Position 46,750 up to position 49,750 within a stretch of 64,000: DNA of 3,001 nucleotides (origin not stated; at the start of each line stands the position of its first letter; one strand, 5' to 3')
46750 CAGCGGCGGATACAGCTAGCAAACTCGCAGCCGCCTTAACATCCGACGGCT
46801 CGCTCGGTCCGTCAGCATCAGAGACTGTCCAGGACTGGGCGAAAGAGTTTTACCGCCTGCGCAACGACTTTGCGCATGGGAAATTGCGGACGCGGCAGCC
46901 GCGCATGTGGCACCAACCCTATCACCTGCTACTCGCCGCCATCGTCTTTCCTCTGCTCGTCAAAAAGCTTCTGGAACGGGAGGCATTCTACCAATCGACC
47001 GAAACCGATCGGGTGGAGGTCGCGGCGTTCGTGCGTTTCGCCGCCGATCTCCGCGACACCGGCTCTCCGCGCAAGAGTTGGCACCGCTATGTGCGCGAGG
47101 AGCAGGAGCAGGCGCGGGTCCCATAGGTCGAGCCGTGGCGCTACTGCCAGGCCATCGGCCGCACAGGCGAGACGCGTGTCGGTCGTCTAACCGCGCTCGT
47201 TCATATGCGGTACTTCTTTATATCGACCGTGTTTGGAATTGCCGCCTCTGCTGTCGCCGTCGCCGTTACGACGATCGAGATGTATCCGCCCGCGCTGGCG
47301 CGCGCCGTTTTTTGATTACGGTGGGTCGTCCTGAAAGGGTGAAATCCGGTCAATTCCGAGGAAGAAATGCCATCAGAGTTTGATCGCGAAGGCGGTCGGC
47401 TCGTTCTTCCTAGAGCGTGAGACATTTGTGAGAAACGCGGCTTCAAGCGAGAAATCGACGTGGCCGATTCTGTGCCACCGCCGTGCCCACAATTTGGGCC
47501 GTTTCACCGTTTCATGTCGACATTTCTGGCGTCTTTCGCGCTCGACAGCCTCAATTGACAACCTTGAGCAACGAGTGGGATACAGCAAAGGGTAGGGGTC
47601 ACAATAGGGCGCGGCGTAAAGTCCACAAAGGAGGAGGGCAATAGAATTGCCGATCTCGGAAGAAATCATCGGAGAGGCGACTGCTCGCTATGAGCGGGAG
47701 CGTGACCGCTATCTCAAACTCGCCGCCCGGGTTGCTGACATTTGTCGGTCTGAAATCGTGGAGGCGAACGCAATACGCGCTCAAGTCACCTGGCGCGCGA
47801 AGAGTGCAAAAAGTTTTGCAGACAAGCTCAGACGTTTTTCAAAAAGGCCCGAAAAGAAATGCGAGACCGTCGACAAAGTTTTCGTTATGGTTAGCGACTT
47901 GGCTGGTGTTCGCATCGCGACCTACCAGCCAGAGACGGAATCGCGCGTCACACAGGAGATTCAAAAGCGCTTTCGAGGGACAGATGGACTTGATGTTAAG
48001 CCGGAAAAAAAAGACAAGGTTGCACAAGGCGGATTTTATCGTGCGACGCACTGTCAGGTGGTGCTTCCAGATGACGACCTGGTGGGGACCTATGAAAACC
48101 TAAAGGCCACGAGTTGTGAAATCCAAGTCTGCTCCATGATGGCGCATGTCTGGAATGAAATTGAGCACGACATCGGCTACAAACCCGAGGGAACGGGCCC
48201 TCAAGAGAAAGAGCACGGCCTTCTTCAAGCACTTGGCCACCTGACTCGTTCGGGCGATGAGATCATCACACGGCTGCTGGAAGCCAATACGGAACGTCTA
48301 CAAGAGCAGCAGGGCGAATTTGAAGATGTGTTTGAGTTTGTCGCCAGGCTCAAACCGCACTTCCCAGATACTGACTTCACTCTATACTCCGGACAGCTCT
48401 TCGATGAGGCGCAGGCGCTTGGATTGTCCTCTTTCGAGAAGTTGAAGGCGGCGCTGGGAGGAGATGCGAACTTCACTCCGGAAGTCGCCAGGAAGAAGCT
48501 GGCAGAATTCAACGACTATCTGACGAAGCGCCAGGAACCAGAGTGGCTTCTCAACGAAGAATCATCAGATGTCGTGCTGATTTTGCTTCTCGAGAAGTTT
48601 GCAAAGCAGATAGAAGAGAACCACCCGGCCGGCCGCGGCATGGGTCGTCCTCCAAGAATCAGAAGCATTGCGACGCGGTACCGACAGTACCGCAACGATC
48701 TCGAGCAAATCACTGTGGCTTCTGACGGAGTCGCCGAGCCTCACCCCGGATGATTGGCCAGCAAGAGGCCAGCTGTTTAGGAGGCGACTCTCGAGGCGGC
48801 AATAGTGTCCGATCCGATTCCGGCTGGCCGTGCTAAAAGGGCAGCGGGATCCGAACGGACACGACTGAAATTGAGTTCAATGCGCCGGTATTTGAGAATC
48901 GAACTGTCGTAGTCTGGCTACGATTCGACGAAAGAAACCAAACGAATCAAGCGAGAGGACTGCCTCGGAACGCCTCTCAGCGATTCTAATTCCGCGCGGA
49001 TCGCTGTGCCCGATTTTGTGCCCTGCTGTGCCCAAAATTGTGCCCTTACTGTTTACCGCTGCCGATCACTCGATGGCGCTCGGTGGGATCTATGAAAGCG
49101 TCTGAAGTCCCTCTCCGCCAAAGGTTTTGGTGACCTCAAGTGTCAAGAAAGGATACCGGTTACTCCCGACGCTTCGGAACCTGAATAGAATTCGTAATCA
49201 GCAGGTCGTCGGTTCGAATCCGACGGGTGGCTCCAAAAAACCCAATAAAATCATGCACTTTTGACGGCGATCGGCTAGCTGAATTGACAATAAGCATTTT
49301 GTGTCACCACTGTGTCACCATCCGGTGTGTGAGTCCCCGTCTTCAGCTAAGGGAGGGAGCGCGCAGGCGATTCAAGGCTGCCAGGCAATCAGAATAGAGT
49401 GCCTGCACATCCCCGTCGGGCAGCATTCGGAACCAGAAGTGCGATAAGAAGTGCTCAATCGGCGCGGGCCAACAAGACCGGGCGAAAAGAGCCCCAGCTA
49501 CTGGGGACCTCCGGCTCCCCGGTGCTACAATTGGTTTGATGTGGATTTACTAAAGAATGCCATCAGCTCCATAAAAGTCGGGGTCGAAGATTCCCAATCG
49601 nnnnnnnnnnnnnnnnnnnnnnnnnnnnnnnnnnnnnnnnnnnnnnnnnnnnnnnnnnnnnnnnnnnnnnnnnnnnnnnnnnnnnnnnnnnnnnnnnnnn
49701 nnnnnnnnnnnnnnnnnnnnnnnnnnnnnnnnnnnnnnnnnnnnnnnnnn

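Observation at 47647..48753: CapRel-like fused toxSAS (RelA/SpoT synthetase domain plus C-terminal extension)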

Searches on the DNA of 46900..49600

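Call 92: search_rna_families(source=window, start=46900, end=49600, threshold=evalue, max_evalue=1)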
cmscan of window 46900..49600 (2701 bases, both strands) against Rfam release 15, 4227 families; matches with E-value up to 1: 0.
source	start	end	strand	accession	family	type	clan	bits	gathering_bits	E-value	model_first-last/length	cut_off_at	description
